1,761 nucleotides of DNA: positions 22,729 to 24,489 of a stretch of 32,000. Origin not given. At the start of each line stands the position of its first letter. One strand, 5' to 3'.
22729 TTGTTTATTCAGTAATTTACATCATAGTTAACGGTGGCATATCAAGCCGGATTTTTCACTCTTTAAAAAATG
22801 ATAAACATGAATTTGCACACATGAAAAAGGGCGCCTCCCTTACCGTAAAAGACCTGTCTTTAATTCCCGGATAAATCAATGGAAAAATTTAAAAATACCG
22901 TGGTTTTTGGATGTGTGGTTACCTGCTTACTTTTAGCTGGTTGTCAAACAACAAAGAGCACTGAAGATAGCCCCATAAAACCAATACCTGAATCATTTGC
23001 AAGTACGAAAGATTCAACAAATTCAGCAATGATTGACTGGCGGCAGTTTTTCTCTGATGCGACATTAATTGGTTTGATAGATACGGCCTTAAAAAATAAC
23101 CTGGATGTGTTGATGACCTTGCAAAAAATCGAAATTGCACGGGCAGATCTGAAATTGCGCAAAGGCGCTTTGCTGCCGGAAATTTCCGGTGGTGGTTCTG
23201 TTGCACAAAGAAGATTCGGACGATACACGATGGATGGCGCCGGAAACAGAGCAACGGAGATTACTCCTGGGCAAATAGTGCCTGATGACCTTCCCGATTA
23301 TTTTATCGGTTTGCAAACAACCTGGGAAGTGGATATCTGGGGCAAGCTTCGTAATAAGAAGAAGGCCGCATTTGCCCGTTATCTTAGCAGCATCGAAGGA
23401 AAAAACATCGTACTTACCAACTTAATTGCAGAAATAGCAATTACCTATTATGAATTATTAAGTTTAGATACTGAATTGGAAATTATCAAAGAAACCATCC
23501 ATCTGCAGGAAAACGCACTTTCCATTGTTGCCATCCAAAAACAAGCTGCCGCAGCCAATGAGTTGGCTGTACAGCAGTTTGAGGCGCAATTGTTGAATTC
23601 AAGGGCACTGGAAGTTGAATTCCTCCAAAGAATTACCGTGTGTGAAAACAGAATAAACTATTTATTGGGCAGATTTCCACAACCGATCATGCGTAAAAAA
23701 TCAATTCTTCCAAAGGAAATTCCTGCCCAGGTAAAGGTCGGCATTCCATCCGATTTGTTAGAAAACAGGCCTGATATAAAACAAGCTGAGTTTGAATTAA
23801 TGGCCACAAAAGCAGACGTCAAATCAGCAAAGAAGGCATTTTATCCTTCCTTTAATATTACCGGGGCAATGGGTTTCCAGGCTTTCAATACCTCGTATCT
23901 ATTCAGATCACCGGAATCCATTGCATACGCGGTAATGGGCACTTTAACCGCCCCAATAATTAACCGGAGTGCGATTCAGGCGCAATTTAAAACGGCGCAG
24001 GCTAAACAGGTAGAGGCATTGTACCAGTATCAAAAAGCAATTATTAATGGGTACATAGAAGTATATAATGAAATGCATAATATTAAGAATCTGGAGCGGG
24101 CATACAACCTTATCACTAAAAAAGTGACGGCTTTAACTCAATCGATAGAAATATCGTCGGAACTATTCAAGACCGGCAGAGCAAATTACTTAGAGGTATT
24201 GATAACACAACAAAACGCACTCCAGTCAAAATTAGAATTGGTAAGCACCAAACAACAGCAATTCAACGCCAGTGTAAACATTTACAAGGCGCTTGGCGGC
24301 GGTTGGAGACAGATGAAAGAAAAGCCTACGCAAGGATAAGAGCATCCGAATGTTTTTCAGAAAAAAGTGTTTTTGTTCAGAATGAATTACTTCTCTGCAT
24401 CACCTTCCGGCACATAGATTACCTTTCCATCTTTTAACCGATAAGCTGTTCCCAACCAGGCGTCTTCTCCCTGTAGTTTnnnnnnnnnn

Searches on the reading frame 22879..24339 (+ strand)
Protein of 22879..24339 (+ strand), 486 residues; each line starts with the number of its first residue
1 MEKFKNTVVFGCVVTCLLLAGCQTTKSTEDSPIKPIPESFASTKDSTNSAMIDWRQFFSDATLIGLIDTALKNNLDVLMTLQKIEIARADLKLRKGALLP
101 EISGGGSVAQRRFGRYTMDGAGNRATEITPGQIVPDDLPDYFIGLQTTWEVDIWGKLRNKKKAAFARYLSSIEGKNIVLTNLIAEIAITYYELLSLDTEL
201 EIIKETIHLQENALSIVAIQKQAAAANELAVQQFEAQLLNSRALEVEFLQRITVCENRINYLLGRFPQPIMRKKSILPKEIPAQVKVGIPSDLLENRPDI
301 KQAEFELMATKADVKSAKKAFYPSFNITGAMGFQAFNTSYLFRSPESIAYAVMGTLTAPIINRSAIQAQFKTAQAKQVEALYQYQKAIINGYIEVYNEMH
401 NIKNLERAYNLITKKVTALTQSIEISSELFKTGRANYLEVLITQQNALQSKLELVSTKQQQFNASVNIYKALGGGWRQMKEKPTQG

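Call 6: search_protein_families(library=pfam, proteins=[window:22879-24339:+], max_evalue=0.01)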
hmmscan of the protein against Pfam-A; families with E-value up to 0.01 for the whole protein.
window:22879-24339:+ (486 aa): 1 family
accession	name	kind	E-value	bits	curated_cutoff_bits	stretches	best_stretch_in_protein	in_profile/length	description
PF02321.23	OEP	-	9.6e-47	159.7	22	2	293-473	8-187/187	Outer membrane efflux protein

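Call 12: find_related_loci(query=window:22879-24339:+, collection=genome_contigs, flank=10000)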
Query window:22879-24339:+ (486 aa) in genome_contigs; peptide patterns used: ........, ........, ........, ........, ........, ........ (x = any residue, [..] = any of these).
554 stretches matched a pattern; 509 encode a relative of the query (tblastn E <= 1e-3); the best 80 are kept; 80 distinct loci.
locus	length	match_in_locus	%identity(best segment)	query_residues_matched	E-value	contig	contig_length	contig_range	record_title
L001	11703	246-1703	94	1-486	0e+0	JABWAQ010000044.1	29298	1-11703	MAG: Candidatus Brocadia sp. isolate MAG_8 scaffold_1417, whole genome shotgun sequence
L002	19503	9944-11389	87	1-482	0e+0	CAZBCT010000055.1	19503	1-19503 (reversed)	MAG TPA_asm: uncultured Candidatus Brocadia sp. isolate SRP323723_co1_49 genome assembly, contig: NODE_2287_length_19503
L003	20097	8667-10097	80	1-477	0e+0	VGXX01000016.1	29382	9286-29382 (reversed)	MAG: Planctomycetota bacterium isolate M_DeepCast_100m_m2_243 M_DeepCast_100m_m2_243_Ga0194119_10002731, whole genome sh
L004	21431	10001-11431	86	1-477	0e+0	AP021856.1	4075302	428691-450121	Candidatus Brocadia pituitae DNA, complete genome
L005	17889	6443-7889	86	1-482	0e+0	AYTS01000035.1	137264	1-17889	MAG: Candidatus Brocadia carolinensis isolate 26THWARD NODE_1_length_137264_cov_20.783_ID_1, whole genome shotgun sequen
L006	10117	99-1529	64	1-477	0e+0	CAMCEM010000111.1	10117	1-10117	MAG: Chitinophaga pinensis isolate MiE-14oct19-140 genome assembly, contig: MiE-14oct19-C10886, whole genome shotgun seq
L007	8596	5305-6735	64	1-477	0e+0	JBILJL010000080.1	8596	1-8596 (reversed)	MAG: Bacteroidia bacterium isolate ME2017-06-16_3300042330_group7_bin45 Rohwer_bin1042_scaffold_2841_c1, whole genome sh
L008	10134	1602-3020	63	1-477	0e+0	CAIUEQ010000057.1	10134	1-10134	MAG: uncultured Bacteroidetes bacterium isolate Ki3-D2_bin-0761 genome assembly, contig: bin-0761:057/389, whole genome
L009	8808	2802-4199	64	12-477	0e+0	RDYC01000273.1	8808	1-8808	MAG: Bacteroidetes bacterium isolate PH2015_08U_38_6 PH2015_08U_scaffold_588, whole genome shotgun sequence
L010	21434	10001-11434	63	1-477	0e+0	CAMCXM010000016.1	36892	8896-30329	MAG: Spirosoma fluviale isolate MiE-14oct19-187 genome assembly, contig: MiE-14oct19-C1207, whole genome shotgun sequenc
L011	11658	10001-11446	84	1-482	0e+0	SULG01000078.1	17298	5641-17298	MAG: Candidatus Jettenia ecosi isolate J2 contig00247, whole genome shotgun sequence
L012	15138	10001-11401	61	11-477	0e+0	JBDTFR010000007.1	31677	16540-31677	MAG: Bacteroidia bacterium isolate cluster2_bin.231 k127_4478631, whole genome shotgun sequence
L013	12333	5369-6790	59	1-477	0e+0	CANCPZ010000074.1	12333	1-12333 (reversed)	MAG: Bacteroidetes bacterium isolate JR-MC-I-240519-234 genome assembly, contig: JR-MC-I-240519-C8612, whole genome shot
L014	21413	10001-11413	59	3-476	0e+0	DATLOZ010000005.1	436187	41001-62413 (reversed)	MAG TPA_asm: Cytophagaceae bacterium isolate SMAG_U13839 k141_2762300, whole genome shotgun sequence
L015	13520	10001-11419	61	12-480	0e+0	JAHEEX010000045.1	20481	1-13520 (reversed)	MAG: Sphingobacteriales bacterium isolate Ww30 NODE_391_length_20481_cov_4.791356, whole genome shotgun sequence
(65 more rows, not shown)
